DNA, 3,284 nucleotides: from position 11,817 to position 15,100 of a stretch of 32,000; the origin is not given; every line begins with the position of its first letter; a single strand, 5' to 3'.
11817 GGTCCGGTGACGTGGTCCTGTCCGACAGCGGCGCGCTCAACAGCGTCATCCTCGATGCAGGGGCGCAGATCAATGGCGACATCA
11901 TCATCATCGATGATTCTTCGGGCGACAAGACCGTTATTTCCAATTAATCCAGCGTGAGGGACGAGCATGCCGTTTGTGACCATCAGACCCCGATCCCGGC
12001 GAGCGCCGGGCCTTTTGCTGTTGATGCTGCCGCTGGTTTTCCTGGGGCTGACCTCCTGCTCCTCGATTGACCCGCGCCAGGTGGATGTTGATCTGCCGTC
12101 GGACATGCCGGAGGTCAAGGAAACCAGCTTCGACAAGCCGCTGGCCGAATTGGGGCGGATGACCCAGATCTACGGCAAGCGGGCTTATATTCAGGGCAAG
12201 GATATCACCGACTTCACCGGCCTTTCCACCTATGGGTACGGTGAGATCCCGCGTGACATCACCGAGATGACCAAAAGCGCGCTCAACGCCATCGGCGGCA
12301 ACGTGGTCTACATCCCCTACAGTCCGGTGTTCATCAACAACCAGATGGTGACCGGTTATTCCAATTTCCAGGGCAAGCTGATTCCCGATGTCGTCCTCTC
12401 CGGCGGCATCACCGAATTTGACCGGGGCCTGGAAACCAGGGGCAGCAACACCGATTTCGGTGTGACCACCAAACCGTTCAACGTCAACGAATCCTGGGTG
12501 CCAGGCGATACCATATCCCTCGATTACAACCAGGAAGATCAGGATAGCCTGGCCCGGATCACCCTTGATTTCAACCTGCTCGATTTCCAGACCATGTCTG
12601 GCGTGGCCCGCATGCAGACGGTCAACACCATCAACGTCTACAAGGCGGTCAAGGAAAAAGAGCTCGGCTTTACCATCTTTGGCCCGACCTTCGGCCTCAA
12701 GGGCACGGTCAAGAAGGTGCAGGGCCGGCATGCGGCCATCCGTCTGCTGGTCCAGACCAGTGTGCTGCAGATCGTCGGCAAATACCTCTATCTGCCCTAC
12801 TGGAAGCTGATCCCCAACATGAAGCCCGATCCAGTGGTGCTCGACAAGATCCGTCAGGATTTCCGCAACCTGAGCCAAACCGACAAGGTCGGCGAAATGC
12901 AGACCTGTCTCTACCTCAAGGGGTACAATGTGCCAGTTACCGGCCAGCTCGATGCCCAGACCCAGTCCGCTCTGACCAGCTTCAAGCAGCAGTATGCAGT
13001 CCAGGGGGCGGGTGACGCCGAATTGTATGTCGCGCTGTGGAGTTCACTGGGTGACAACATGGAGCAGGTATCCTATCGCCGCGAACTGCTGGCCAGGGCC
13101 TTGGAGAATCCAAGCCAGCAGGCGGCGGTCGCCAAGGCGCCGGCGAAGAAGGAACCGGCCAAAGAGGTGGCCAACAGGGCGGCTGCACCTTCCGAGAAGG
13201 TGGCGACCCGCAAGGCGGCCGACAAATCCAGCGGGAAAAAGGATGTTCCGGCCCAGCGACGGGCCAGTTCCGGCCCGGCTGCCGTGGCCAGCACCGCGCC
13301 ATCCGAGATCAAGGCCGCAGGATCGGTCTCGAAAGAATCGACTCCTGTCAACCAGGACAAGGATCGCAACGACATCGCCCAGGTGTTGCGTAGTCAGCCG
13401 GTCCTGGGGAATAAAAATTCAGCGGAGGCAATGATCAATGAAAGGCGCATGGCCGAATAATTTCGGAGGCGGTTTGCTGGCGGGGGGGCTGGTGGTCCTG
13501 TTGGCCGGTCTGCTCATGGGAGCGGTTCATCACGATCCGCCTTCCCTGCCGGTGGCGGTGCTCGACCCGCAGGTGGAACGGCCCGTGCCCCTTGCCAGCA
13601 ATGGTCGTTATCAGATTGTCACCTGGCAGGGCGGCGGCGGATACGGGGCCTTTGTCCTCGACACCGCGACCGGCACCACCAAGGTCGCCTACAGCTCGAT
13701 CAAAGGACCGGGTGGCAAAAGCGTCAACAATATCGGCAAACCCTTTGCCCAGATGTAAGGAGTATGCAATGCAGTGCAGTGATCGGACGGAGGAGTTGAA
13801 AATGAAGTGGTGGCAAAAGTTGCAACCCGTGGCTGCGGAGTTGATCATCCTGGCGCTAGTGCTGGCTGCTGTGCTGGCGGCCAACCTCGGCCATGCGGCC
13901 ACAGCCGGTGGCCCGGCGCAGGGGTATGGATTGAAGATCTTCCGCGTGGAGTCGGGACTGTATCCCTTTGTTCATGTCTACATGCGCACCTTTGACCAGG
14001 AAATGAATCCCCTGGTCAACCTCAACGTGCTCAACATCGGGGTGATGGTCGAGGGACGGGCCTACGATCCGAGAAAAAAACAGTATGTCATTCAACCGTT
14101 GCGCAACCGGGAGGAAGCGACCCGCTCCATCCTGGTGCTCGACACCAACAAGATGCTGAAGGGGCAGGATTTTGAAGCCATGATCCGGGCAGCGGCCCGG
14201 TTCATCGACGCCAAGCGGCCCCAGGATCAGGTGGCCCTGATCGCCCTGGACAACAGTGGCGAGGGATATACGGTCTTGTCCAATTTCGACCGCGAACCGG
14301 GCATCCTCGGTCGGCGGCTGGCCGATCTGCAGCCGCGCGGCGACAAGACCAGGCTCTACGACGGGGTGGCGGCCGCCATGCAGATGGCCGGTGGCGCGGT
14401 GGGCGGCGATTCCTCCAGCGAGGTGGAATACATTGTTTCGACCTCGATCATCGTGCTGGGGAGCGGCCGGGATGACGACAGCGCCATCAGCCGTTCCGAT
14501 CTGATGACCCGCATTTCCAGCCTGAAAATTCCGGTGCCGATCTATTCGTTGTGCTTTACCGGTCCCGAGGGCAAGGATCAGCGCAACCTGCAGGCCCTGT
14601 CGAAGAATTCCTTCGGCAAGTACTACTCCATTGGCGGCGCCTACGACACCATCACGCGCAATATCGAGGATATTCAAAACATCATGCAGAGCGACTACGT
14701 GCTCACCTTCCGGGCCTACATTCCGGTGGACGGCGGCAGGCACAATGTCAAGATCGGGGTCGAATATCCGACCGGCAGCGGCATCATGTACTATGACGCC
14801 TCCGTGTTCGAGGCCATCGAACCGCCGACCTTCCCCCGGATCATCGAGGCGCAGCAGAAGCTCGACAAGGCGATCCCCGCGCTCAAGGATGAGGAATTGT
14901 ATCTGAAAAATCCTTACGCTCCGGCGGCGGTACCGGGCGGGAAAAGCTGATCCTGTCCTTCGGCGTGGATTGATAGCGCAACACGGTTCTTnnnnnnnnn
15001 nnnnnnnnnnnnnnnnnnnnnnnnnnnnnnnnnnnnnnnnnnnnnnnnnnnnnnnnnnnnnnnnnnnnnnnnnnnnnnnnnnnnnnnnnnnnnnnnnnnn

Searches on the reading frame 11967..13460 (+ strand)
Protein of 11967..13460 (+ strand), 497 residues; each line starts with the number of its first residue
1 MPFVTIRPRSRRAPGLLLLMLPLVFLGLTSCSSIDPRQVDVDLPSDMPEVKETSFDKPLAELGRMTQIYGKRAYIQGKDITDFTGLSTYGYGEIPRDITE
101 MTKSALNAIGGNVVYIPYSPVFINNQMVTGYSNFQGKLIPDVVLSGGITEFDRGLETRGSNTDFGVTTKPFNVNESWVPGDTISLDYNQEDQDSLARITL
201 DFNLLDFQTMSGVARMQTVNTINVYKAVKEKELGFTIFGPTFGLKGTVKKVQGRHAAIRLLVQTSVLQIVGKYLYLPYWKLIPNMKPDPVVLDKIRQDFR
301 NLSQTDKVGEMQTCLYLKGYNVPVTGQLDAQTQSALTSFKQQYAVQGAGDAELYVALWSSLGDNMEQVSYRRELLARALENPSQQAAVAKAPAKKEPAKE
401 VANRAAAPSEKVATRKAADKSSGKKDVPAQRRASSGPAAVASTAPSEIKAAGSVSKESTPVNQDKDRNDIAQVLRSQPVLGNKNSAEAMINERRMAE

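Call 7: search_protein_families(library=pfam, proteins=[window:11967-13460:+], max_evalue=0.01)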
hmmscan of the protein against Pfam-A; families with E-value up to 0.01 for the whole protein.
window:11967-13460:+ (497 aa): 1 family
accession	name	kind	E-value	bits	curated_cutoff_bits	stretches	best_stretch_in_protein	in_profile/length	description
PF01471.23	PG_binding_1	-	0.0024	18.5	23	1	306-343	3-41/57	Putative peptidoglycan binding domain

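Call 18: search_protein_families(library=pfam, proteins=[window:11967-13460:+], max_evalue=10)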
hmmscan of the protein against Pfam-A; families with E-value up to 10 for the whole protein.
window:11967-13460:+ (497 aa): 1 family
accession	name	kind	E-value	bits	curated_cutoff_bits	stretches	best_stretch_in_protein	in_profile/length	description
PF01471.23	PG_binding_1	-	0.0024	18.5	23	1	306-343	3-41/57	Putative peptidoglycan binding domain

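Call 29: search_solved_structures(query=window:11967-13460:+, max_evalue=10, show_alignments=2)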
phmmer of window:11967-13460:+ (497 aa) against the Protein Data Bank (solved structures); distinct sequences matched with E-value up to 10: 3.
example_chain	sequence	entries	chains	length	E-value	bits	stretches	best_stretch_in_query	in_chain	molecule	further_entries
5tv7_A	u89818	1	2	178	0.1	14.5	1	306-362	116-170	Putative peptidoglycan-binding/hydrolysing protein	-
5usr_A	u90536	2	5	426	1.7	10.5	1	9-118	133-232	Cysteine desulfurase, mitochondrial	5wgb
6nzu_A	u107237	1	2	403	2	10.3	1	9-118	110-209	Cysteine desulfurase, mitochondrial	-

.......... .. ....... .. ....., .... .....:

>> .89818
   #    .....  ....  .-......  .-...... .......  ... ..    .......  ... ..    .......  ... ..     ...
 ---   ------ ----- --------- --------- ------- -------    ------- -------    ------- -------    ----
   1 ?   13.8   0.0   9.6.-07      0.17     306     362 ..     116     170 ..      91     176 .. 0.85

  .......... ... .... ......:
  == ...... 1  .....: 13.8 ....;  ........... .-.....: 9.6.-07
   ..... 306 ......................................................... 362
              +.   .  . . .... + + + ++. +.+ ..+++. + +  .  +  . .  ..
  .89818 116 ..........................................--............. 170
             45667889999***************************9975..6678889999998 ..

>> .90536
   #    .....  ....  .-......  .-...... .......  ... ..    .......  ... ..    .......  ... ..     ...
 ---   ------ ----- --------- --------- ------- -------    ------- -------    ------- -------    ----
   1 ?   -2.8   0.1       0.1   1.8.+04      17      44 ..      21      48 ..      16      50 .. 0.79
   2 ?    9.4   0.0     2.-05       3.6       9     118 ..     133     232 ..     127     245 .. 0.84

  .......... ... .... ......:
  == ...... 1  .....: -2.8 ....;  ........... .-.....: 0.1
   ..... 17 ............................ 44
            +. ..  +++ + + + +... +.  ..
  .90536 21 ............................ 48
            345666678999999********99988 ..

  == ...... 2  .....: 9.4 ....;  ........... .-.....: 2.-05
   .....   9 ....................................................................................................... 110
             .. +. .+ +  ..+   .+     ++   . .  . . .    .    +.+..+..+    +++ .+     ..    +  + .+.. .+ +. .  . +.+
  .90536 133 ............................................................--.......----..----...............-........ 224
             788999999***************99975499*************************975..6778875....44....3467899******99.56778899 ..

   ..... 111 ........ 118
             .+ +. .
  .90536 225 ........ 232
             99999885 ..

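Call 30: search_protein_families(library=ncbifam, proteins=[window:11967-13460:+], max_evalue=1)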
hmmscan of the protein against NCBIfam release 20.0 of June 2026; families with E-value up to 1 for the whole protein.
window:11967-13460:+ (497 aa): 4 families
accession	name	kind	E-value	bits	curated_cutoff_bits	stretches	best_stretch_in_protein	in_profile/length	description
NF011492.0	PRK14900.1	equivalog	0.0079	14.1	1783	1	363-447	955-1035/1044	valine--tRNA ligase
TIGR03979.1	His_Ser_Rich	equivalog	0.013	15.4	121.65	1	306-349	132-176/190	His-Xaa-Ser repeat protein HxsA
TIGR02869.1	spore_SleB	equivalog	0.067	13.1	236.5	1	300-399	8-106/201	spore cortex-lytic enzyme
NF038053.1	hist_H1_lk_Burk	equivalog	0.21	11.8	80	1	382-452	95-165/195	histone H1-like DNA-binding protein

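Call 31: find_homologous_proteins(query=window:11967-13460:+, max_evalue=0.001)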
Query window:11967-13460:+ (497 aa): 788 proteins with E <= 0.001 among 8000 candidates; the best 120 are listed.
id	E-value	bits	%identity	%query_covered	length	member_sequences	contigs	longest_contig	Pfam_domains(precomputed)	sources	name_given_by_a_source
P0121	0.0e+0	1100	100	100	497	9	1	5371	-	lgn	-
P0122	5.6e-250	848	79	100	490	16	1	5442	-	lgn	-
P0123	7.0e-250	848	79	100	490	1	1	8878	-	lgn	-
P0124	4.4e-249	845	77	99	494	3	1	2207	-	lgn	-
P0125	7.5e-244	828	77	94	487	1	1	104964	-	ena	-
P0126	2.6e-241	819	77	94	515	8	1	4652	-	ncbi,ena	-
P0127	8.3e-241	818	77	94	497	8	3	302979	-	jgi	jgi:hypothetical protein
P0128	2.1e-240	816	76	99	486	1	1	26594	-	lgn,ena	-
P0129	1.2e-239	814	77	99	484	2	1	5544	-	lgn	-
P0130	1.6e-238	810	76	94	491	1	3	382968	-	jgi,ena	-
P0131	1.3e-237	807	76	99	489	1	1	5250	-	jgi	jgi:hypothetical protein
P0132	7.6e-237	805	73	99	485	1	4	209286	-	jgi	jgi:hypothetical protein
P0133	2.5e-236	803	72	99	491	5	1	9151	-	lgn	-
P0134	2.9e-235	799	75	98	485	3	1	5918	-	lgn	-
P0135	6.9e-235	798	75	97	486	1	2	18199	-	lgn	-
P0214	1.7e-120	421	48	84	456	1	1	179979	-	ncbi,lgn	ncbi:MAG: DUF4384 domain-containing protein [Pseudomonadota bacterium]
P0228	5.7e-119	416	50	72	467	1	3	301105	-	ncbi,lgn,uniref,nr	ncbi:DUF4384 domain-containing protein [Trichloromonas acetexigens]|uniref:DUF4384 domain-containing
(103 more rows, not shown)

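Call 33: find_encoding_contigs(protein=P0228, flank=10000, max_places=1)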
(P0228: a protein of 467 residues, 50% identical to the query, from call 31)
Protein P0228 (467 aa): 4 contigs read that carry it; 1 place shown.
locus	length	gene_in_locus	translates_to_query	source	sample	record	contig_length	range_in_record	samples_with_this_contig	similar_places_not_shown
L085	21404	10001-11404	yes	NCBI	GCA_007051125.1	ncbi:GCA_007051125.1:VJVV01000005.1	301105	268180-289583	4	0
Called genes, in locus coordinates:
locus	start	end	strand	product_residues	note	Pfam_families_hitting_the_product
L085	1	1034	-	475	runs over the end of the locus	PF02321:OEP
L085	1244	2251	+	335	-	PF03480:DctP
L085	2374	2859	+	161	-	PF04290:DctQ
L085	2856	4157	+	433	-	PF06808:DctM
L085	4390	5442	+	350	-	PF03480:DctP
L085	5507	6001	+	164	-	PF04290:DctQ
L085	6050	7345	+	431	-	PF06808:DctM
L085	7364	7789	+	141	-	PF00582:Usp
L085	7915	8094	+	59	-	-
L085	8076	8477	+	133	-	-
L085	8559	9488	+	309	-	-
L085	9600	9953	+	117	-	-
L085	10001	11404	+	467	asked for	-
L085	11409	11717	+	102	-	-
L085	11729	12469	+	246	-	PF02169:LPP20 (faint)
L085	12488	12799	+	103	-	-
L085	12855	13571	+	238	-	PF10988:DUF2807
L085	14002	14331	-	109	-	-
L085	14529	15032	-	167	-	PF02915:Rubrerythrin, PF21349:RUBY_RBDX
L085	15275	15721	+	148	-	-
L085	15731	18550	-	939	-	PF00005:ABC_tran (faint), PF02463:SMC_N (faint), PF13191:AAA_16 (faint), PF13304:AAA_21 (faint), PF13481:AAA_25 (faint), PF13555:AAA_29 (faint), PF17760:UvrA_inter, PF17755:UvrA_DNA-bind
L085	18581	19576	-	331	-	PF04166:PdxA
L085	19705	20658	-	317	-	PF13623:SurA_N_2, PF13624:SurA_N_3, PF09312:SurA_N, PF13145:Rotamase_2, PF13616:Rotamase_3, PF00639:Rotamase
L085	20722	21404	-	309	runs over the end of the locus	PF13623:SurA_N_2 (weak), PF13624:SurA_N_3, PF13145:Rotamase_2, PF13616:Rotamase_3, PF00639:Rotamase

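Call 34: find_encoding_contigs(protein=P0214, flank=10000, max_places=1)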
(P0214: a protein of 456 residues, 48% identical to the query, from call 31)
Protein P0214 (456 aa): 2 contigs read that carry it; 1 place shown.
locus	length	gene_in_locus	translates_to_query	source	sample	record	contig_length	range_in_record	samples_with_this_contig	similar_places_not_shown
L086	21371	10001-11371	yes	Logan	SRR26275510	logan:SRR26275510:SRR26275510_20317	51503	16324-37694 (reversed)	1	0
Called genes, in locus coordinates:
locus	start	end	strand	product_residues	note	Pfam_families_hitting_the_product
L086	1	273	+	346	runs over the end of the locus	PF03480:DctP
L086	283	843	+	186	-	PF04290:DctQ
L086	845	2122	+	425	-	PF06808:DctM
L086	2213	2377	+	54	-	PF02597:ThiS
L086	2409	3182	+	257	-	PF00561:Abhydrolase_1, PF12146:Hydrolase_4, PF12697:Abhydrolase_6, PF00561:Abhydrolase_1 (weak), PF08386:Abhydrolase_4 (weak)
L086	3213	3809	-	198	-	-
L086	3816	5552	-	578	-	PF02730:AFOR_N, PF01314:AFOR_C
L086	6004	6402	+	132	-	PF13279:4HBT_2, PF03061:4HBT (faint)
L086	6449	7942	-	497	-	PF00072:Response_reg (weak), PF11849:DUF3369, PF13487:HD_5, PF01966:HD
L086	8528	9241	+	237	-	-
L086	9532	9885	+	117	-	-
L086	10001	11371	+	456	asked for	-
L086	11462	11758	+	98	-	-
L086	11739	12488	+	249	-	PF02169:LPP20 (faint)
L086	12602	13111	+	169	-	PF02310:B12-binding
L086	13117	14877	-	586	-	PF01435:Peptidase_M48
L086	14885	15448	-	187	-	PF02677:QueH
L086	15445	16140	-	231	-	PF01168:Ala_racemase_N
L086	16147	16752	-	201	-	PF02545:Maf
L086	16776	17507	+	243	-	PF27252:AF_1314_C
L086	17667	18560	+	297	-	PF02596:DUF169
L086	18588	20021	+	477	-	PF04358:DsrC, PF00266:Aminotran_5, PF01041:DegT_DnrJ_EryC1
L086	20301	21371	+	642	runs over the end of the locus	PF00989:PAS, PF08448:PAS_4, PF13188:PAS_8 (weak), PF13426:PAS_9, PF00512:HisKA, PF02518:HATPase_c, PF00072:Response_reg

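Call 47: predict_structure(alignment_id=A2)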
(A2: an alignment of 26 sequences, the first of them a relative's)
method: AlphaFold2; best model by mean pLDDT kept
length: 497 residues; sequences in the alignment: 26
mean_pLDDT: 65.8   pTM: 0.61
mean pLDDT of the five models: 65.8, 64.7, 63.8, 63.0, 61.0
residues with pLDDT >= 90: 132; 70-90: 119; 50-70: 82; < 50: 164
segments of 3 or more residues with pLDDT < 50: 1-7, 9-12, 42-45, 155-192, 391-497
pLDDT, mean of each block of 10 residues (from residue 1): 44 60 77 62 48 84 95 91 68 82 95 87 68 64 87 48 29 30 28 65 84 79 70 70 68 77 94 95 90 94 93 94 90 90 74 94 93 86 56 42 35 34 34 32 34 32 34 32 35 37
secondary structure, 60 per line:
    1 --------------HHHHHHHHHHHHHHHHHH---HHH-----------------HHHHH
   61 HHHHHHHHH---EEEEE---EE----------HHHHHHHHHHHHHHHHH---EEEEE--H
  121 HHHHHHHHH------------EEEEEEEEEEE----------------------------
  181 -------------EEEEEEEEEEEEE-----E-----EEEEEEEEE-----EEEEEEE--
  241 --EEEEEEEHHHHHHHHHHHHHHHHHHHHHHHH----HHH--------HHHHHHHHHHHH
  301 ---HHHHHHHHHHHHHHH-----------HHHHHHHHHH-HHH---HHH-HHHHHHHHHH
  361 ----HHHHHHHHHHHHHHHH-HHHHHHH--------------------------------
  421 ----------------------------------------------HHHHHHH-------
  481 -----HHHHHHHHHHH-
elements in order: H15-32 H56-69 E73-77 H93-109 E113-117 H120-129 E142-152 E194-206 E218-226 E232-238 E243-249 H250-273 H289-300 H304-318 H330-339 H351-360 H365-380 H382-388 H467-473 H486-496

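Call 51: fold_search(model_id=the predicted structure, library=pdb)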
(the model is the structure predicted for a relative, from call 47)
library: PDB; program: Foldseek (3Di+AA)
matches with E <= 10: 371; with E <= 0.001: 23
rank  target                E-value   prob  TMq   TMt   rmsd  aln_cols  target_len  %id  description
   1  4uv2_F                5.2e-06  1.00  0.22  0.43   9.5       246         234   12  Structure of the curli transport lipoprotein CsgG in a non-lipidated, pre-pore conformation (released 2014-09-24)
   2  4uv2_B                7.6e-06  1.00  0.22  0.43  10.2       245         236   11  Structure of the curli transport lipoprotein CsgG in a non-lipidated, pre-pore conformation (released 2014-09-24)
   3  4uv2_J                1.7e-05  1.00  0.22  0.43   9.0       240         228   13  Structure of the curli transport lipoprotein CsgG in a non-lipidated, pre-pore conformation (released 2014-09-24)
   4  4uv2_D                1.8e-05  1.00  0.22  0.43   9.4       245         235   11  Structure of the curli transport lipoprotein CsgG in a non-lipidated, pre-pore conformation (released 2014-09-24)
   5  4uv2_A                2.1e-05  1.00  0.22  0.43   9.1       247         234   12  Structure of the curli transport lipoprotein CsgG in a non-lipidated, pre-pore conformation (released 2014-09-24)
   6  4uv2_I                2.3e-05  1.00  0.23  0.44   9.6       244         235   13  Structure of the curli transport lipoprotein CsgG in a non-lipidated, pre-pore conformation (released 2014-09-24)
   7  4uv2_G                3.0e-05  1.00  0.22  0.43   9.5       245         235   11  Structure of the curli transport lipoprotein CsgG in a non-lipidated, pre-pore conformation (released 2014-09-24)
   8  6l7a_A                3.0e-05  1.00  0.19  0.36  13.7       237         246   10  CsgFG complex in Curli biogenesis system (released 2020-01-15)
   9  4uv2_N                3.2e-05  1.00  0.22  0.43   9.8       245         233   12  Structure of the curli transport lipoprotein CsgG in a non-lipidated, pre-pore conformation (released 2014-09-24)
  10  4uv2_P                4.2e-05  1.00  0.21  0.44   8.5       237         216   11  Structure of the curli transport lipoprotein CsgG in a non-lipidated, pre-pore conformation (released 2014-09-24)
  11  4uv2_E                4.2e-05  1.00  0.22  0.41   9.6       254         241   12  Structure of the curli transport lipoprotein CsgG in a non-lipidated, pre-pore conformation (released 2014-09-24)
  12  4uv2_M                5.8e-05  1.00  0.22  0.44   8.3       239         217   12  Structure of the curli transport lipoprotein CsgG in a non-lipidated, pre-pore conformation (released 2014-09-24)
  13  4uv2_O                6.4e-05  1.00  0.22  0.45   8.3       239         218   12  Structure of the curli transport lipoprotein CsgG in a non-lipidated, pre-pore conformation (released 2014-09-24)
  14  6l7c_A                6.8e-05  1.00  0.19  0.34  14.4       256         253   10  CsgFG complex with substrate CsgAN6 peptide in Curli biogenesis system (released 2020-01-15)
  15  6si7_J                1.4e-04  1.00  0.21  0.39  12.1       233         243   12  Structure of the curli secretion-assembly complex CsgG:CsgF (released 2020-06-24)
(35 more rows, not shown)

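Call 93: search_protein_families(library=padloc, proteins=[window:11967-13460:+], max_evalue=0.001)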
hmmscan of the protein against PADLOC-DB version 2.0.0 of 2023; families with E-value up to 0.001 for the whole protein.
window:11967-13460:+ (497 aa): 0 families

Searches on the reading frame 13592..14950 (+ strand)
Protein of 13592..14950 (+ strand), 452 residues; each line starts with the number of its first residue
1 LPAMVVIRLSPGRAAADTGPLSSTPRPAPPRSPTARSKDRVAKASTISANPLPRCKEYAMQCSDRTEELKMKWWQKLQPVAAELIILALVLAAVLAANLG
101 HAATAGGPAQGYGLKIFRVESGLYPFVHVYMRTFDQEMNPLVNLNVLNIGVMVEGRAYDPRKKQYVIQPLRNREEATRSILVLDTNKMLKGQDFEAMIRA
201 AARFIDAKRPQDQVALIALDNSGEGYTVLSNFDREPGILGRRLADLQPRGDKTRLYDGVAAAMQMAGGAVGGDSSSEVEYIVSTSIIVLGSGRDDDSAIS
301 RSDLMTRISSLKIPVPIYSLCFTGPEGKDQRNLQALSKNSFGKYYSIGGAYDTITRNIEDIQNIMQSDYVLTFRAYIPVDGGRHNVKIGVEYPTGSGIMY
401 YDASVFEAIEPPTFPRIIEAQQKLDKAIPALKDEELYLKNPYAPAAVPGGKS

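Call 7: search_protein_families(library=pfam, proteins=[window:13592-14950:+], max_evalue=0.01)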
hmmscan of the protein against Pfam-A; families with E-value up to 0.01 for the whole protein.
window:13592-14950:+ (452 aa): 1 family
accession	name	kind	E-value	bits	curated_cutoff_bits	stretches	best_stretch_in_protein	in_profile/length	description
PF13519.12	VWA_2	-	4.1e-07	31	27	1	180-266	2-89/107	von Willebrand factor type A domain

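Call 18: search_protein_families(library=pfam, proteins=[window:13592-14950:+], max_evalue=10)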
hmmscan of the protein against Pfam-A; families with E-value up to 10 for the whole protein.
window:13592-14950:+ (452 aa): 2 families
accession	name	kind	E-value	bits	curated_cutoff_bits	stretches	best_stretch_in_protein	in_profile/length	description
PF13519.12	VWA_2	-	4.1e-07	31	27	1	180-266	2-89/107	von Willebrand factor type A domain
PF00092.34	VWA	-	0.17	12.6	23.8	1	180-340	3-154/174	von Willebrand factor type A domain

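Call 30: search_protein_families(library=ncbifam, proteins=[window:13592-14950:+], max_evalue=1)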
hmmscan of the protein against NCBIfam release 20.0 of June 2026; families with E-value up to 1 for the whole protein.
window:13592-14950:+ (452 aa): 1 family
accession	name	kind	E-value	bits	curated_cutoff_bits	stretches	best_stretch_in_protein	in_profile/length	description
NF010709.0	PRK14111.1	equivalog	0.11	11.9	425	1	170-234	70-136/290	F0F1 ATP synthase subunit gamma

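Call 92: search_solved_structures(query=window:13769-14950:+, max_evalue=0.1)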
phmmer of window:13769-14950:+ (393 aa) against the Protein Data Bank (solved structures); distinct sequences matched with E-value up to 0.1: 0.

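Call 93: search_protein_families(library=padloc, proteins=[window:13769-14950:+], max_evalue=0.001)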
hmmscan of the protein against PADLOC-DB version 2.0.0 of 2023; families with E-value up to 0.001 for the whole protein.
window:13769-14950:+ (393 aa): 0 families
